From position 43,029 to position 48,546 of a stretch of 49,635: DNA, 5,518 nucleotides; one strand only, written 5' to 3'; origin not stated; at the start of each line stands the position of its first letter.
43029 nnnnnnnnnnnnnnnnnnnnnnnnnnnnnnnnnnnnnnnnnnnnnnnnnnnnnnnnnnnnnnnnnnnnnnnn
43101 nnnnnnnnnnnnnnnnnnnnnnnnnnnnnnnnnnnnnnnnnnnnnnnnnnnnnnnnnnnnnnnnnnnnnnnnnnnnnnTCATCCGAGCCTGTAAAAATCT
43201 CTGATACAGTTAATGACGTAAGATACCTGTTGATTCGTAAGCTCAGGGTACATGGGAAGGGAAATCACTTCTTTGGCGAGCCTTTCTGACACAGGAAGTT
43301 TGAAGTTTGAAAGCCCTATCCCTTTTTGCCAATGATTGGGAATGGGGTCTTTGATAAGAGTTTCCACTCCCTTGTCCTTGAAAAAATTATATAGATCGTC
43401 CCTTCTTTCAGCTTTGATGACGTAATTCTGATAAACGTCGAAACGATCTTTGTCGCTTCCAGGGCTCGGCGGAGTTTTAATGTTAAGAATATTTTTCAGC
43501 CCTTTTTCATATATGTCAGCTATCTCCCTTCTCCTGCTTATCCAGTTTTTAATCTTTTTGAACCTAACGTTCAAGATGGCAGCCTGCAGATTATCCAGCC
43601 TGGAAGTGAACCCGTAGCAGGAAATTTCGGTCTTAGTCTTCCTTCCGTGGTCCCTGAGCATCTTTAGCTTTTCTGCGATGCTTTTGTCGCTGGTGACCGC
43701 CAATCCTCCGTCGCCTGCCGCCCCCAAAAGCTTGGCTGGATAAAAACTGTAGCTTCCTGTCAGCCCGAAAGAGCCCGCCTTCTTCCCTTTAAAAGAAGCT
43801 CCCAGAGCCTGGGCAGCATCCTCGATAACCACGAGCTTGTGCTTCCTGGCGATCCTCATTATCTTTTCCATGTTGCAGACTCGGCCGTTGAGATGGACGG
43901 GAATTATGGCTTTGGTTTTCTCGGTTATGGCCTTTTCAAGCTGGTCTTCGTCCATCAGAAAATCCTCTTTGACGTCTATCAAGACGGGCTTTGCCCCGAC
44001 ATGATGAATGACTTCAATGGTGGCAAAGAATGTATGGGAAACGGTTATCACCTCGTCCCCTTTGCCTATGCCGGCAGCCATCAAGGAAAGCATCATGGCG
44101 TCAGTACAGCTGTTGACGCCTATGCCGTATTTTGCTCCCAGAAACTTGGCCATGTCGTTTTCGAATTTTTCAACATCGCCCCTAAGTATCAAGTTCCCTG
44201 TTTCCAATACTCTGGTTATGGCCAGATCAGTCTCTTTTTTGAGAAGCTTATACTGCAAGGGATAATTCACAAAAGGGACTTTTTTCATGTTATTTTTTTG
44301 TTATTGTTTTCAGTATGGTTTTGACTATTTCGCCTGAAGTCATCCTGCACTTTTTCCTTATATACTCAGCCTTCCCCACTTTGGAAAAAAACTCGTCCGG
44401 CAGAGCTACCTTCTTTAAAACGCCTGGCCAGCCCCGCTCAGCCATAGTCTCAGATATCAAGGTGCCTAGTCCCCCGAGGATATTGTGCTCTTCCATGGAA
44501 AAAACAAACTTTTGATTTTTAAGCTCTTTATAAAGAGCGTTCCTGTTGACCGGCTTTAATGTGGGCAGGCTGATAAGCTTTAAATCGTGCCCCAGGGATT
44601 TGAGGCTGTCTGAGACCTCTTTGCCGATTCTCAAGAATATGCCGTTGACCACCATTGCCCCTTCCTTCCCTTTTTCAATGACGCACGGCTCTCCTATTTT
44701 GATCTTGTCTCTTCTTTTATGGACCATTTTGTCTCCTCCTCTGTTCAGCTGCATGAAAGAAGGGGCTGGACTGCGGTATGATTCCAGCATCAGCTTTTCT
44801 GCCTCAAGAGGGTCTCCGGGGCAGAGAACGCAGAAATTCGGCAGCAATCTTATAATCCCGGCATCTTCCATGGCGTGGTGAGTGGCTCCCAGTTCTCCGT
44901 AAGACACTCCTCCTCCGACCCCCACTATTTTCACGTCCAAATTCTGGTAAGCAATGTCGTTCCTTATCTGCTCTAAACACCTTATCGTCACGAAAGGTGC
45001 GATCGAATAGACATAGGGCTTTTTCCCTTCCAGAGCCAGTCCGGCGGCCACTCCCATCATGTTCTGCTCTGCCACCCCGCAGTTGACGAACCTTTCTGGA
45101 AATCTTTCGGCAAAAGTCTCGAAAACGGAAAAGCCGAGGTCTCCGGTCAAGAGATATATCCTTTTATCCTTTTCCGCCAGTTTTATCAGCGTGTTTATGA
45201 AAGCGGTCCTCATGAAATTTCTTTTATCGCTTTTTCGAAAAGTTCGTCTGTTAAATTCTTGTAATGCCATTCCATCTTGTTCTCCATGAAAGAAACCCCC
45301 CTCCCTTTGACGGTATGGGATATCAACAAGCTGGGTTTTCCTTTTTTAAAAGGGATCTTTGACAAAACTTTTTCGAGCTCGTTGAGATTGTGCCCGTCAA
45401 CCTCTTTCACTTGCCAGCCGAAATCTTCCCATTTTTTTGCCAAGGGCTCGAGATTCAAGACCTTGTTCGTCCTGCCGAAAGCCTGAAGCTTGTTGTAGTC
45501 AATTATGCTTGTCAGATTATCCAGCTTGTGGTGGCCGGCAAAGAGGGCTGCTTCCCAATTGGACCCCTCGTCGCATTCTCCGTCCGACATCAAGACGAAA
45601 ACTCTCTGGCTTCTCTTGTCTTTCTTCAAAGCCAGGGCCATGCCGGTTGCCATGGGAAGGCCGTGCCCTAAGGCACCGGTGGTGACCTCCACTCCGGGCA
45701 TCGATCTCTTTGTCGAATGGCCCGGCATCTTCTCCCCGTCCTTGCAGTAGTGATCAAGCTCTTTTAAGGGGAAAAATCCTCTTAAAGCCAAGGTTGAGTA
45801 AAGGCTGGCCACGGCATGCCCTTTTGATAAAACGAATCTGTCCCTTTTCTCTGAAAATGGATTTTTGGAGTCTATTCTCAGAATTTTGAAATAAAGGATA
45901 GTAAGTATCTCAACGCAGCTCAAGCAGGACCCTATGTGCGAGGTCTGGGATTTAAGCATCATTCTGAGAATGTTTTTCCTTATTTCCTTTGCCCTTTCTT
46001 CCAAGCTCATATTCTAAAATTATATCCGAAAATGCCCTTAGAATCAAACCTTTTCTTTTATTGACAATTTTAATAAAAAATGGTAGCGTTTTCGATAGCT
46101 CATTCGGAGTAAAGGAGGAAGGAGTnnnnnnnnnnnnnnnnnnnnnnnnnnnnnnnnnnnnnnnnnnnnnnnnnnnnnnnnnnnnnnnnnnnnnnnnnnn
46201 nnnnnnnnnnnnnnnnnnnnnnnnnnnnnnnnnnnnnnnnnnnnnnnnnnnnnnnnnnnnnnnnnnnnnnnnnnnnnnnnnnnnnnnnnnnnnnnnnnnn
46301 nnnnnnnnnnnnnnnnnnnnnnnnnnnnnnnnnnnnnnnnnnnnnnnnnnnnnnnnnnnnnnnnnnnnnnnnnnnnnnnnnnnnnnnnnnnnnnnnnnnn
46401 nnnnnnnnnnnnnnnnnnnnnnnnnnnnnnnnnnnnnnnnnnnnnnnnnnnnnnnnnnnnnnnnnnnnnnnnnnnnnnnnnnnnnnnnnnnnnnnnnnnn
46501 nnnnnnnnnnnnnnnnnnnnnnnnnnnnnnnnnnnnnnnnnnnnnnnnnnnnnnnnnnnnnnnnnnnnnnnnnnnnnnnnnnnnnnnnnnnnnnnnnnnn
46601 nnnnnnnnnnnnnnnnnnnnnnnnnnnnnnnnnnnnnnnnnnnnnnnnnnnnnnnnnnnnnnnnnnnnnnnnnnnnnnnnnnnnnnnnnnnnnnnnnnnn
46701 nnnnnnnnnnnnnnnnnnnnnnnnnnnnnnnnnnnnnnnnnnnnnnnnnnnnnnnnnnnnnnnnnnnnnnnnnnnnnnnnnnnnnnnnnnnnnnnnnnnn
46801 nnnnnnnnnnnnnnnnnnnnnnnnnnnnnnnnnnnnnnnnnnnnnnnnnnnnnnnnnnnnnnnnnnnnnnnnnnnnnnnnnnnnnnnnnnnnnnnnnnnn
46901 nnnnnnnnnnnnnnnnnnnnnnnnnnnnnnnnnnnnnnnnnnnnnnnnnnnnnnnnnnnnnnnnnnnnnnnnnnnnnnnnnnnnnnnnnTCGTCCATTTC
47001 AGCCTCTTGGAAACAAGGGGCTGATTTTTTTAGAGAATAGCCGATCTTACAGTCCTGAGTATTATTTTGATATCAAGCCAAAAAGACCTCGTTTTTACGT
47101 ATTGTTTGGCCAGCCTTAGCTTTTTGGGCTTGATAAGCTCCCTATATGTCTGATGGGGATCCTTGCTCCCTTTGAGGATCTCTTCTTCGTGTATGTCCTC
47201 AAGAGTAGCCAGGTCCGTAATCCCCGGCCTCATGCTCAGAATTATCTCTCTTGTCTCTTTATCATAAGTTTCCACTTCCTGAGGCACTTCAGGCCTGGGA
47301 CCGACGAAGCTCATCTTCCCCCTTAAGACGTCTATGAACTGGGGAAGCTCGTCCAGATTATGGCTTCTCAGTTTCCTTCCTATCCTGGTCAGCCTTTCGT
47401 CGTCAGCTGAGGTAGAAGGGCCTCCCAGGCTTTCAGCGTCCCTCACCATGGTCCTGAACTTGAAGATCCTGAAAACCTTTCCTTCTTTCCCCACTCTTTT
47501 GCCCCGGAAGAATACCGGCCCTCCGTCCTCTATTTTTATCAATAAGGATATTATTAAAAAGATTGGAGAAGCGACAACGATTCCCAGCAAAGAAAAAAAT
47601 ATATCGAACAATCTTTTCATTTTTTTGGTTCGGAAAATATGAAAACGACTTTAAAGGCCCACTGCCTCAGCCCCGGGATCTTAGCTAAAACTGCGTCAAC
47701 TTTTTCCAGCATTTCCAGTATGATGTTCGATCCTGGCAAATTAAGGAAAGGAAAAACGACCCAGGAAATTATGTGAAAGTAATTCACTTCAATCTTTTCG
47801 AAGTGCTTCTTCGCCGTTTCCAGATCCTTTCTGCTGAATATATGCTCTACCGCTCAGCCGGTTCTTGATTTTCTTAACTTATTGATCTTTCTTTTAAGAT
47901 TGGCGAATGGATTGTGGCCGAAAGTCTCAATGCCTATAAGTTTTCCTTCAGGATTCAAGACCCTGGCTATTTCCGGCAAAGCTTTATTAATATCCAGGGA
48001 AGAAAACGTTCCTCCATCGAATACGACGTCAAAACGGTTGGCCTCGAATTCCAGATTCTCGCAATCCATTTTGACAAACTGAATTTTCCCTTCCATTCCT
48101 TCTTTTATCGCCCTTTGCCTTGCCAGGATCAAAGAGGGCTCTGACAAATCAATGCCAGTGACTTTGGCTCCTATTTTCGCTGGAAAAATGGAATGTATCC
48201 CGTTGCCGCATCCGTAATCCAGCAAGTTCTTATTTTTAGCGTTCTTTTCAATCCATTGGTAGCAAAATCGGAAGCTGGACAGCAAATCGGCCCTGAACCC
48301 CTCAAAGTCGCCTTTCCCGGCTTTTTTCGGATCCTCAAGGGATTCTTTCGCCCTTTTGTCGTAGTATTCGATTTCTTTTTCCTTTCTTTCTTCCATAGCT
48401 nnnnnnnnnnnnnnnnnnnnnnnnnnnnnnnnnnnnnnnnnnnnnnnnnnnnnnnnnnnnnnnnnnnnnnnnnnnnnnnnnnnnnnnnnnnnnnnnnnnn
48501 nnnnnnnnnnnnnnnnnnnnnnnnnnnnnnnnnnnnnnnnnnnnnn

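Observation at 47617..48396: In-frame TGA splits an otherwise intact, translationally coupled methyltransferase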

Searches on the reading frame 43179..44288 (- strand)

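Call 36: search_protein_families(library=pfam, proteins=[window:43179-44288:-], max_evalue=0.00001)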
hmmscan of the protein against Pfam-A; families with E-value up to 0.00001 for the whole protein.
window:43179-44288:- (369 aa): 5 families
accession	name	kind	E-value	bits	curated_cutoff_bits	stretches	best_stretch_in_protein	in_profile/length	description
PF01041.23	DegT_DnrJ_EryC1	-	8.3e-107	358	19.8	1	17-363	4-360/360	DegT/DnrJ/EryC1/StrS aminotransferase family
PF00155.27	Aminotran_1_2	-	8.9e-10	38.7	19.7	1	34-161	38-189/361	Aminotransferase class I and II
PF00266.25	Aminotran_5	-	3.9e-09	36.4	21.5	1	39-163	45-181/371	Aminotransferase class-V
PF01053.26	Cys_Met_Meta_PP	-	4.1e-09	35.9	27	1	40-166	55-182/381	Cys/Met metabolism PLP-dependent enzyme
PF01212.27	Beta_elim_lyase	-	2.2e-07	31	27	1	38-165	33-176/288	Beta-eliminating lyase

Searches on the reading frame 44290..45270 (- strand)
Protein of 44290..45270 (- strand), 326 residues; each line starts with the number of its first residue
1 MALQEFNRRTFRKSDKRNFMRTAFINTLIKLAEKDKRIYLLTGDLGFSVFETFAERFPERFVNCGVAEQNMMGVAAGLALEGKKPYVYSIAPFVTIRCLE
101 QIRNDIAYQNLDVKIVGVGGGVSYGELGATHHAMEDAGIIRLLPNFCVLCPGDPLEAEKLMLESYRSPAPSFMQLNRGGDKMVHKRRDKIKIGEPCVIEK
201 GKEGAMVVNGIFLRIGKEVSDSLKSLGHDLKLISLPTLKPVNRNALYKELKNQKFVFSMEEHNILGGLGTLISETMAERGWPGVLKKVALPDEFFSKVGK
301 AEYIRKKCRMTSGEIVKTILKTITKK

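Call 36: search_protein_families(library=pfam, proteins=[window:44290-45270:-], max_evalue=0.00001)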
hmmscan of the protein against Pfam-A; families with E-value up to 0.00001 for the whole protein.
window:44290-45270:- (326 aa): 2 families
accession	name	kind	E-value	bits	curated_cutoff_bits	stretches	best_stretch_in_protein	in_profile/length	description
PF02779.29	Transket_pyr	-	8.2e-33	113.9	27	1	20-177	5-169/174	Transketolase, pyrimidine binding domain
PF02780.25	Transketolase_C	-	4.7e-09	36.6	25.9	1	199-293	7-104/124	Transketolase, C-terminal domain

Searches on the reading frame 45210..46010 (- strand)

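Call 36: search_protein_families(library=pfam, proteins=[window:45210-46010:-], max_evalue=0.00001)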
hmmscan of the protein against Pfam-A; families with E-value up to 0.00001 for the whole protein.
window:45210-46010:- (266 aa): 2 families
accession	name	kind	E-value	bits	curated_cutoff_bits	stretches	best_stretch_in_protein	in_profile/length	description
PF00456.26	Transketolase_N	-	2e-45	155.7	22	1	8-256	7-266/334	Transketolase, thiamine diphosphate binding domain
PF13292.11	DXP_synthase_N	-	4e-09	36.6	21.2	1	3-174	18-172/274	1-deoxy-D-xylulose-5-phosphate synthase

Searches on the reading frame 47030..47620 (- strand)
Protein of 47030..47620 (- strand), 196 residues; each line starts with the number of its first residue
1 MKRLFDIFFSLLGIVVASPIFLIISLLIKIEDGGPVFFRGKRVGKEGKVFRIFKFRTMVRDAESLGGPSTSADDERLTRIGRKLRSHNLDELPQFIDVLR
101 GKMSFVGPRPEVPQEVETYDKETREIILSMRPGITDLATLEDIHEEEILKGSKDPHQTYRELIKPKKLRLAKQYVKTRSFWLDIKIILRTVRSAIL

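Call 6: search_protein_families(library=pfam, proteins=[window:47030-47620:-], max_evalue=0.01)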
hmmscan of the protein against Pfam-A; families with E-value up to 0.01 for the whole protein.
window:47030-47620:- (196 aa): 1 family
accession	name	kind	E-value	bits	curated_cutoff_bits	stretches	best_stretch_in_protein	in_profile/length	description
PF02397.22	Bac_transf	-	9.2e-61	204.9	27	1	2-194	1-177/179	Bacterial sugar transferase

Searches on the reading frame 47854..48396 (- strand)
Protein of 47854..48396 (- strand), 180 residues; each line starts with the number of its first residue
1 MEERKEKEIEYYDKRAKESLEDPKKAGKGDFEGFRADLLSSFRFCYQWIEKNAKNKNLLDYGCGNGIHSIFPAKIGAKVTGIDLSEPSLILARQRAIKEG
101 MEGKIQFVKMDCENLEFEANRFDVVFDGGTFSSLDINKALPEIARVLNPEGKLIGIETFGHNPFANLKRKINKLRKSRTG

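Call 11: find_encoding_contigs(protein=window:47854-48396:-, flank=3000, max_places=10)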
Protein window:47854-48396:- (180 aa): 5 contigs read that carry it; 2 places shown.
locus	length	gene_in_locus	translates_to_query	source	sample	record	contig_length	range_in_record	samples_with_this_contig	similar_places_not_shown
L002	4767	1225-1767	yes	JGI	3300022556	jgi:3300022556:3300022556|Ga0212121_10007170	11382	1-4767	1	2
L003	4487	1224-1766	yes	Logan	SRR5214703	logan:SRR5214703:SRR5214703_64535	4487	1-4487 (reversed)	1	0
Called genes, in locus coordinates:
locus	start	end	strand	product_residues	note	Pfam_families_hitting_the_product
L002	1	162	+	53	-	?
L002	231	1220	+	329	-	PF00535:Glycos_transf_2, PF13641:Glyco_tranf_2_3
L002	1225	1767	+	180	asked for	PF13489:Methyltransf_23, PF01209:Ubie_methyltran, PF06325:PrmA, PF13847:Methyltransf_31, PF08241:Methyltransf_11, PF08242:Methyltransf_12, PF13649:Methyltransf_25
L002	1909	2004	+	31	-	-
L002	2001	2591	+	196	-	PF02397:Bac_transf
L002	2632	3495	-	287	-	-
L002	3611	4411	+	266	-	PF00456:Transketolase_N, PF13292:DXP_synthase_N (weak)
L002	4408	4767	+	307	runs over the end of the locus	PF02779:Transket_pyr, PF02780:Transketolase_C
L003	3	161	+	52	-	?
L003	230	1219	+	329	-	PF00535:Glycos_transf_2, PF13641:Glyco_tranf_2_3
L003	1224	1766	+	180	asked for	PF13489:Methyltransf_23, PF01209:Ubie_methyltran, PF06325:PrmA, PF13847:Methyltransf_31, PF08241:Methyltransf_11, PF08242:Methyltransf_12, PF13649:Methyltransf_25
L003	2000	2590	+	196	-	PF02397:Bac_transf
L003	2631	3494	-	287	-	-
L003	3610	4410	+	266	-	PF00456:Transketolase_N, PF13292:DXP_synthase_N (weak)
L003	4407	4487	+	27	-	?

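Call 17: list_cluster_members(proteins=[P0001, window:47854-48396:-])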
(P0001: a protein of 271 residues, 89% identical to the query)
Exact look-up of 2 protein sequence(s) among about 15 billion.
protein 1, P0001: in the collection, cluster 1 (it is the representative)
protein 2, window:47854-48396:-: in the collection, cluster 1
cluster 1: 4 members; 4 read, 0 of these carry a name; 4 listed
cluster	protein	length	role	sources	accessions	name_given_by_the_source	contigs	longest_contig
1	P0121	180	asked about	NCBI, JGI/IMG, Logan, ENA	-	-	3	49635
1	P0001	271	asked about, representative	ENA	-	-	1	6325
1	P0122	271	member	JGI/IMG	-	-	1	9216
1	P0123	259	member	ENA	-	-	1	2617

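Call 20: find_encoding_contigs(protein=P0123, flank=3000)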
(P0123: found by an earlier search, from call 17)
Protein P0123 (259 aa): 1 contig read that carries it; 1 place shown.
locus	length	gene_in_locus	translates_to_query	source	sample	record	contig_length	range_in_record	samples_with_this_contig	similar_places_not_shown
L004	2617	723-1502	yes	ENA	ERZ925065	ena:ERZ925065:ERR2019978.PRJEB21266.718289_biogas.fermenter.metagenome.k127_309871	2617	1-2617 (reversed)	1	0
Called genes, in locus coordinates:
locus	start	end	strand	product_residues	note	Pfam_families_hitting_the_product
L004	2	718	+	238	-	?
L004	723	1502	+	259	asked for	PF13489:Methyltransf_23 (weak), PF01209:Ubie_methyltran, PF05175:MTS (weak), PF06325:PrmA, PF13847:Methyltransf_31, PF08241:Methyltransf_11, PF08242:Methyltransf_12, PF13649:Methyltransf_25, +2 more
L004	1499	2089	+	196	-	PF02397:Bac_transf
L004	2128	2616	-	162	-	?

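Call 21: find_encoding_contigs(protein=P0122, flank=5000)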
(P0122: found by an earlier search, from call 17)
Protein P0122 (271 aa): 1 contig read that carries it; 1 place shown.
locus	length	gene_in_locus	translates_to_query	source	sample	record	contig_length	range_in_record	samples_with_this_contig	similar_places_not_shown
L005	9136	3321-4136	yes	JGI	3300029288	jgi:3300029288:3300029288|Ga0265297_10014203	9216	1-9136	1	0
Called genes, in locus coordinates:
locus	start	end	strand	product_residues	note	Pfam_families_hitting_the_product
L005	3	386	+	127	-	?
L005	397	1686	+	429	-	PF01210:NAD_Gly3P_dh_N (faint), PF03721:UDPG_MGDP_dh_N, PF03807:F420_oxidored (faint), PF00984:UDPG_MGDP_dh, PF03720:UDPG_MGDP_dh_C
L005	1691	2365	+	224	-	PF13489:Methyltransf_23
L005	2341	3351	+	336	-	PF13641:Glyco_tranf_2_3, PF00535:Glycos_transf_2, PF10111:Glyco_tranf_2_2, PF13632:Glyco_trans_2_3 (weak)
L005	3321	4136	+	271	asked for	PF08003:Methyltransf_9 (weak), PF13489:Methyltransf_23 (weak), PF01209:Ubie_methyltran, PF06325:PrmA (weak), PF13847:Methyltransf_31, PF08241:Methyltransf_11, PF08242:Methyltransf_12, PF13649:Methyltransf_25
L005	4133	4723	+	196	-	PF02397:Bac_transf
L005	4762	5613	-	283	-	-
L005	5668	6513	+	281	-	PF00456:Transketolase_N, PF13292:DXP_synthase_N (weak)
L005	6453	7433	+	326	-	PF02779:Transket_pyr, PF02780:Transketolase_C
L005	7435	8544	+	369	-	PF00155:Aminotran_1_2, PF01041:DegT_DnrJ_EryC1, PF00266:Aminotran_5, PF01053:Cys_Met_Meta_PP (weak), PF01212:Beta_elim_lyase (weak)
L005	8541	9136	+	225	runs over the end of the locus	?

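Call 51: find_encoding_contigs(protein=P0121, flank=10000, max_places=10)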
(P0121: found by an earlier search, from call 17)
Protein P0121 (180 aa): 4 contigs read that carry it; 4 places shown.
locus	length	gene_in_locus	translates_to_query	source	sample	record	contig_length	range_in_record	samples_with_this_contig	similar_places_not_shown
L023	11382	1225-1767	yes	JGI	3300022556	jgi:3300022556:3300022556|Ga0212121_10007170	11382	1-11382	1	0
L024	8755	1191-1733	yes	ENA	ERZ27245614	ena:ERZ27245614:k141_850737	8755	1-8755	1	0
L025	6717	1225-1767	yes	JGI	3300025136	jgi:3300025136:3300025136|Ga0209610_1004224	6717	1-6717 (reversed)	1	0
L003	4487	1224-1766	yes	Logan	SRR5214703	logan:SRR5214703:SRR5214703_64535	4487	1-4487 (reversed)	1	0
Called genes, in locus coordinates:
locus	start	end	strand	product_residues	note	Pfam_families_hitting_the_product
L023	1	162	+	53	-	?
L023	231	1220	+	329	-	PF00535:Glycos_transf_2, PF13641:Glyco_tranf_2_3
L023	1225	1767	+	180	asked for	PF13489:Methyltransf_23, PF01209:Ubie_methyltran, PF06325:PrmA, PF13847:Methyltransf_31, PF08241:Methyltransf_11, PF08242:Methyltransf_12, PF13649:Methyltransf_25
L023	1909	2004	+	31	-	-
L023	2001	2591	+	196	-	PF02397:Bac_transf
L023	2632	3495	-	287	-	-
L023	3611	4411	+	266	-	PF00456:Transketolase_N, PF13292:DXP_synthase_N (weak)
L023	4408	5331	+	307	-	PF02779:Transket_pyr, PF02780:Transketolase_C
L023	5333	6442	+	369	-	PF00155:Aminotran_1_2, PF01041:DegT_DnrJ_EryC1, PF00266:Aminotran_5, PF01053:Cys_Met_Meta_PP, PF01212:Beta_elim_lyase (weak)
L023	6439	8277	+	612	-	PF13727:CoA_binding_3, PF04321:RmlD_sub_bind, PF01073:3Beta_HSD, PF01370:Epimerase, PF02719:Polysacc_synt_2, PF16363:GDP_Man_Dehyd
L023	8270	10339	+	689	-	PF04932:Wzy_C, PF23914:TPR_CcmH_CycH (weak)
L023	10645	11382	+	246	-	?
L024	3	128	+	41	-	?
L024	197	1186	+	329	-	PF00535:Glycos_transf_2, PF13641:Glyco_tranf_2_3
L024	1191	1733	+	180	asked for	PF13489:Methyltransf_23, PF01209:Ubie_methyltran, PF06325:PrmA, PF13847:Methyltransf_31, PF08241:Methyltransf_11, PF08242:Methyltransf_12, PF13649:Methyltransf_25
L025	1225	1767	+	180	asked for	PF13489:Methyltransf_23, PF01209:Ubie_methyltran, PF06325:PrmA, PF13847:Methyltransf_31, PF08241:Methyltransf_11, PF08242:Methyltransf_12, PF13649:Methyltransf_25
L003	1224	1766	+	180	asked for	PF13489:Methyltransf_23, PF01209:Ubie_methyltran, PF06325:PrmA, PF13847:Methyltransf_31, PF08241:Methyltransf_11, PF08242:Methyltransf_12, PF13649:Methyltransf_25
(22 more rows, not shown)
